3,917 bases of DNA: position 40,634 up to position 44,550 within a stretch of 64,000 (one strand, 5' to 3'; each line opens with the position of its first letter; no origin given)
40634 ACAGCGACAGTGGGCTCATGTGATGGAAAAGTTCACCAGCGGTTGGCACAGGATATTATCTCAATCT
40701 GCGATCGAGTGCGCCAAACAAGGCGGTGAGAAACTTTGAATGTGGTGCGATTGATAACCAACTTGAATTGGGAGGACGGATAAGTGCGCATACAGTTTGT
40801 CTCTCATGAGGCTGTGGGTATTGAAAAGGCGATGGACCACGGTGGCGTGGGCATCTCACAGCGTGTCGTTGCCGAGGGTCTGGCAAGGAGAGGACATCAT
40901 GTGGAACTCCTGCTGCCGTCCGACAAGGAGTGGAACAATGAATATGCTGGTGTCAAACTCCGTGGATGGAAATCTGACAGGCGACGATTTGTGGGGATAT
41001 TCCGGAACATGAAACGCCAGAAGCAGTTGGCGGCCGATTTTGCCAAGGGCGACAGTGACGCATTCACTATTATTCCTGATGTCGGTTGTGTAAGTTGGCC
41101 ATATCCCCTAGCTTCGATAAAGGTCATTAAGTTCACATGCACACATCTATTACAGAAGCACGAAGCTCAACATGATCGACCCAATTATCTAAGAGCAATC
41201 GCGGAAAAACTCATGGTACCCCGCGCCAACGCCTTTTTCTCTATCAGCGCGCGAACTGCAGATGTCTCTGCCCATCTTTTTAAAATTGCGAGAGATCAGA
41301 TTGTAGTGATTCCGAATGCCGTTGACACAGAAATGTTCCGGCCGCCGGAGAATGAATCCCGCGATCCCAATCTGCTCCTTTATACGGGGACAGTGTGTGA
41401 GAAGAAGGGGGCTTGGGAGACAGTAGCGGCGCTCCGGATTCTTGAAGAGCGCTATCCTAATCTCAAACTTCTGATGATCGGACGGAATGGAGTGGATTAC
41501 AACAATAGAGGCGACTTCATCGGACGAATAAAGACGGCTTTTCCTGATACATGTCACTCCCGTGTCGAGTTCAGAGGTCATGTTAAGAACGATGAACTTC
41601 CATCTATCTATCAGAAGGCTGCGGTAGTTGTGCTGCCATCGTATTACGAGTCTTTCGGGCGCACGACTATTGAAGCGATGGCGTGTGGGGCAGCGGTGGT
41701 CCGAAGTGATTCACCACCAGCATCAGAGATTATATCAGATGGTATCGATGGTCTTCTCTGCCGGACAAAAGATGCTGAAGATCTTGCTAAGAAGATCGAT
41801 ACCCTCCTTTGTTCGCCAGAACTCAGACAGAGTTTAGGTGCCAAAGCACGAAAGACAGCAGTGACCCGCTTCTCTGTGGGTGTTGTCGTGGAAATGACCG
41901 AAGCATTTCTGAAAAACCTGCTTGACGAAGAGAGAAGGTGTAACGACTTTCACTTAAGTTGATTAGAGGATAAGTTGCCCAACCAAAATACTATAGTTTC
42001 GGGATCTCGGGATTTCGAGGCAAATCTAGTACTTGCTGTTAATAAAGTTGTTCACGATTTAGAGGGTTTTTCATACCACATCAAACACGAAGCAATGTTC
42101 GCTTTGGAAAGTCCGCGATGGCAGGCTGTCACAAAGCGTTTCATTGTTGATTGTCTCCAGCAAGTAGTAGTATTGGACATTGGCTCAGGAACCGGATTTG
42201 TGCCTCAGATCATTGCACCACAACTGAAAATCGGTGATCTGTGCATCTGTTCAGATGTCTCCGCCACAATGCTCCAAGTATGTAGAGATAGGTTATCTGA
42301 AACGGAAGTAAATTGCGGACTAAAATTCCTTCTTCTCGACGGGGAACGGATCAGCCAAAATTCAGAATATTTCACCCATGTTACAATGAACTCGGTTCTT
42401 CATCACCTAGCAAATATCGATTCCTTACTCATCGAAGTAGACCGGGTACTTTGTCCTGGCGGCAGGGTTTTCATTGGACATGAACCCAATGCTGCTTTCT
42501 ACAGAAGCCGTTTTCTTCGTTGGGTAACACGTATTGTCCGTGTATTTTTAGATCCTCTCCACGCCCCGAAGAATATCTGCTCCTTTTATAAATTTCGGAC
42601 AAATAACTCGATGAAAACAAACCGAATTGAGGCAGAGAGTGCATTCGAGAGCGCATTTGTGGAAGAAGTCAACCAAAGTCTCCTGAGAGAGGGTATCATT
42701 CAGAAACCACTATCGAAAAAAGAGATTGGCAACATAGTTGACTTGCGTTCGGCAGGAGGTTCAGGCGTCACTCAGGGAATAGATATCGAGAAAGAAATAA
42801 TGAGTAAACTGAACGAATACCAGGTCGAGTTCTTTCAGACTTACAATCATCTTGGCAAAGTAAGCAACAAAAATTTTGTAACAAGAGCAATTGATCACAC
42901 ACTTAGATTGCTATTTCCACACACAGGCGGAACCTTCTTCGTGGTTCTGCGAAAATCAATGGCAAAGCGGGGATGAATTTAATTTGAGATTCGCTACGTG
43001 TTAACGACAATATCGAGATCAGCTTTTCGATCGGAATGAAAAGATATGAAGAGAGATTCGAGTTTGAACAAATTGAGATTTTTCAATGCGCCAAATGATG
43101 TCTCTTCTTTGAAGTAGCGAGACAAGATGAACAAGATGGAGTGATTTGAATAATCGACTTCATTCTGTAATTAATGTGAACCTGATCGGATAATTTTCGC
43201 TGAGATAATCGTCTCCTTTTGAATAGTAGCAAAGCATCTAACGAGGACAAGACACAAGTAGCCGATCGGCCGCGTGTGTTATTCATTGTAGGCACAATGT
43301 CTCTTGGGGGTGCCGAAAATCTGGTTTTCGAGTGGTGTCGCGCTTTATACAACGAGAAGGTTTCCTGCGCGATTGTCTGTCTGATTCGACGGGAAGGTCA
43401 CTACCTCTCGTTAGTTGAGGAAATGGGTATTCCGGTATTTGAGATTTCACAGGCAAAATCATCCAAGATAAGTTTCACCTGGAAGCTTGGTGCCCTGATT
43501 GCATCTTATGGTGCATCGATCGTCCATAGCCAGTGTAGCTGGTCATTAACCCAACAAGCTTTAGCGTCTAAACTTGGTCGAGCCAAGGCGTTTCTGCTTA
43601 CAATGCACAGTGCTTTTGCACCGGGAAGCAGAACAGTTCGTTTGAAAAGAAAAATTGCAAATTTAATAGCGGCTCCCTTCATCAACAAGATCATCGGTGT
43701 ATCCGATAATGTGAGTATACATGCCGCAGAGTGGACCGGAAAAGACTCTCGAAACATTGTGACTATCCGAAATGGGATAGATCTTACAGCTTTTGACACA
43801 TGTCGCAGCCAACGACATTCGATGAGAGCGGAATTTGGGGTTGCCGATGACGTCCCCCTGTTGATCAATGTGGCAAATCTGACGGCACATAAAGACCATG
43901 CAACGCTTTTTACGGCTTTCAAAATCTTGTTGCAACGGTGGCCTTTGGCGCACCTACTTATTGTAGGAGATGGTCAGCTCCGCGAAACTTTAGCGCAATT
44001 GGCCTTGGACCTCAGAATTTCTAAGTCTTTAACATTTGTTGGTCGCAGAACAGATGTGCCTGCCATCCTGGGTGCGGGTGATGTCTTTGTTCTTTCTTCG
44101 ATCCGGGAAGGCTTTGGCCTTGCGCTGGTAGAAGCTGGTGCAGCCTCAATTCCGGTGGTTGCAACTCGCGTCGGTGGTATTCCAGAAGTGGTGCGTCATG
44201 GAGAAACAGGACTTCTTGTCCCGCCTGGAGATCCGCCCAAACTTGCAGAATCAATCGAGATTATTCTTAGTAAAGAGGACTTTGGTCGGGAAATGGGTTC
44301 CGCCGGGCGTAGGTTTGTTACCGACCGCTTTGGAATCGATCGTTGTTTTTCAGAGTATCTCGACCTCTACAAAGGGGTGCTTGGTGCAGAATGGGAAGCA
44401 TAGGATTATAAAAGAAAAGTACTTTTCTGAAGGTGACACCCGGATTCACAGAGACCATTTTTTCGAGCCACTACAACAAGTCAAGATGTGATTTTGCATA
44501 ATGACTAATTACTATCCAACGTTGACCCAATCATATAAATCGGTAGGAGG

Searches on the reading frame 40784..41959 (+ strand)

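Call 45: search_protein_families(library=pfam, proteins=[window:40784-41959:+], max_evalue=0.00001)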
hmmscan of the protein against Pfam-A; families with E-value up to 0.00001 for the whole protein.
window:40784-41959:+ (392 aa): 6 families
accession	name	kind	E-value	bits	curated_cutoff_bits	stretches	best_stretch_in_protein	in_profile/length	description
PF00534.26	Glycos_transf_1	-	3.8e-33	114.9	26.4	1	184-357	4-171/172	Glycosyl transferases group 1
PF13692.12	Glyco_trans_1_4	-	5.5e-26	92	27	1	197-342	3-140/142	Glycosyl transferases group 1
PF13524.12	Glyco_trans_1_2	-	2.8e-13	50.5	25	1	248-364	22-134/144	Glycosyl transferase-like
PF13439.12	Glyco_transf_4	-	8.6e-13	49.1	28.5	1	20-183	2-169/170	Glycosyltransferase Family 4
PF20706.3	GT4-conflict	-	1.1e-08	35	26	1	14-309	6-312/385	Family 4 Glycosyltransferase in conflict systems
PF13579.12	Glyco_trans_4_4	-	4.4e-08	34.1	29.7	1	20-178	1-157/158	Glycosyl transferase 4-like domain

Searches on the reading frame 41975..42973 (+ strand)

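Call 45: search_protein_families(library=pfam, proteins=[window:41975-42973:+], max_evalue=0.00001)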
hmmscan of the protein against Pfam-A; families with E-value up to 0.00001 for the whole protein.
window:41975-42973:+ (333 aa): 6 families
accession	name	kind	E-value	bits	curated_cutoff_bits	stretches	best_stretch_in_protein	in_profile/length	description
PF08241.18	Methyltransf_11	-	1.2e-16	61.6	21.2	1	67-167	1-95/95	Methyltransferase domain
PF08242.18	Methyltransf_12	-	3.1e-14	53.9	30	1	67-165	1-98/98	Methyltransferase domain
PF13649.12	Methyltransf_25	-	1.3e-13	51.9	27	1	66-163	1-97/97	Methyltransferase domain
PF13847.12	Methyltransf_31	-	5.3e-10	39.6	27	1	64-169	5-111/145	Methyltransferase domain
PF01209.24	Ubie_methyltran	-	2.9e-09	37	20.1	1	48-185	34-171/233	ubiE/COQ5 methyltransferase family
PF13489.12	Methyltransf_23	-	5e-06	26.8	27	1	54-183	14-132/164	Methyltransferase domain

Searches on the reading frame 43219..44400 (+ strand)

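Call 46: search_protein_families(library=pfam, proteins=[window:43219-44400:+], max_evalue=0.00001)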
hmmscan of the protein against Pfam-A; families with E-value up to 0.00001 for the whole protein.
window:43219-44400:+ (394 aa): 3 families
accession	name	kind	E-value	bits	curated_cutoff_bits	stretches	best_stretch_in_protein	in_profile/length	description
PF00534.26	Glycos_transf_1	-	2e-39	135.3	26.4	1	201-365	4-171/172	Glycosyl transferases group 1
PF13692.12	Glyco_trans_1_4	-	4.8e-35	121.3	27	1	213-351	2-141/142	Glycosyl transferases group 1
PF13439.12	Glyco_transf_4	-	1.6e-15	58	28.5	1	30-190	2-169/170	Glycosyltransferase Family 4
